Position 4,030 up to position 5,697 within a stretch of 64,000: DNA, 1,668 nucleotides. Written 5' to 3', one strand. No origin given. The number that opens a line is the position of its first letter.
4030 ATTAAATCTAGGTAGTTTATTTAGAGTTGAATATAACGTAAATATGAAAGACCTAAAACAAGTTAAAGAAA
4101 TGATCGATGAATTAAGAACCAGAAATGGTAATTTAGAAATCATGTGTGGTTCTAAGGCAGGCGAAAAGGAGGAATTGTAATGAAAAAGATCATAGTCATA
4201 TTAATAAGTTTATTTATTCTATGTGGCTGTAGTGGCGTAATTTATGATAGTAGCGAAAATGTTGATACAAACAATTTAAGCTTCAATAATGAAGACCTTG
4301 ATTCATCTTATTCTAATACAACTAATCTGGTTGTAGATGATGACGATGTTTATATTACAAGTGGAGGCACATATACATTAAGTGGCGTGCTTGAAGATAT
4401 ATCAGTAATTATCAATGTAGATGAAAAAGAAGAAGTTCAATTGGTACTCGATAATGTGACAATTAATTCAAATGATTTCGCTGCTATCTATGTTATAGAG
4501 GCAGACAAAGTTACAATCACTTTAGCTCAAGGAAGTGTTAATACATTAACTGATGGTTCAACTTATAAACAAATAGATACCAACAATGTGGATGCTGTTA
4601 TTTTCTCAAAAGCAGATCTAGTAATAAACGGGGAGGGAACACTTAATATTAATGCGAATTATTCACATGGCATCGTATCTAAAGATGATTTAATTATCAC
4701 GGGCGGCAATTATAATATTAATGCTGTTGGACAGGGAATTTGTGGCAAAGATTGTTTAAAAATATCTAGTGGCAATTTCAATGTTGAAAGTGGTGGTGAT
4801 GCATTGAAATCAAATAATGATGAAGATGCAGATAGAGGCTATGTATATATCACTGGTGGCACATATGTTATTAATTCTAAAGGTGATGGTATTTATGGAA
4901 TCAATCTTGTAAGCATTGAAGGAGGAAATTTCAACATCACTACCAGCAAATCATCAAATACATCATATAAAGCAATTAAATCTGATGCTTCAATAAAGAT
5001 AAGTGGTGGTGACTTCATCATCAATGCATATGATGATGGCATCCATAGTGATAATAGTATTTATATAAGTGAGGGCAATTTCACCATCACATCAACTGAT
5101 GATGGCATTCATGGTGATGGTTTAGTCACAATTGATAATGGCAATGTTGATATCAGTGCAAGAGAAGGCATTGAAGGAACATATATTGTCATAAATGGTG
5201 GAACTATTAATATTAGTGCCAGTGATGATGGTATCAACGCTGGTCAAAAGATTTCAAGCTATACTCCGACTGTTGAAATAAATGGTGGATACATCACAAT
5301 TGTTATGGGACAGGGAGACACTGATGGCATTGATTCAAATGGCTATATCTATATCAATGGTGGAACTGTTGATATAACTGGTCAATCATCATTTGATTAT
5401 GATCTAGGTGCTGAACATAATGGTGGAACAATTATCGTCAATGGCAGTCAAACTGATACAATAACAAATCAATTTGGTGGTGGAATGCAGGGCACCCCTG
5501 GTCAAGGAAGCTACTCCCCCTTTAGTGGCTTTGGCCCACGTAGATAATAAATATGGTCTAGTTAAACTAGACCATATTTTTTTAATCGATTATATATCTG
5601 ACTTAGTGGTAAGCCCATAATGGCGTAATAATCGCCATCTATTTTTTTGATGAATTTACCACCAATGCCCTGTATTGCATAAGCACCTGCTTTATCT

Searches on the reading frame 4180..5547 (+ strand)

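Call 57: search_protein_families(library=pfam, proteins=[window:4180-5547:+], max_evalue=0.00001)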
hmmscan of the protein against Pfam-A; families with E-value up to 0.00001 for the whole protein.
window:4180-5547:+ (455 aa): 1 family
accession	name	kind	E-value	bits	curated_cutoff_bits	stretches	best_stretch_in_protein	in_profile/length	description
PF14262.12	Cthe_2159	-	2.6e-97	325.7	25.8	2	54-309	2-262/262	Carbohydrate-binding domain-containing protein Cthe_2159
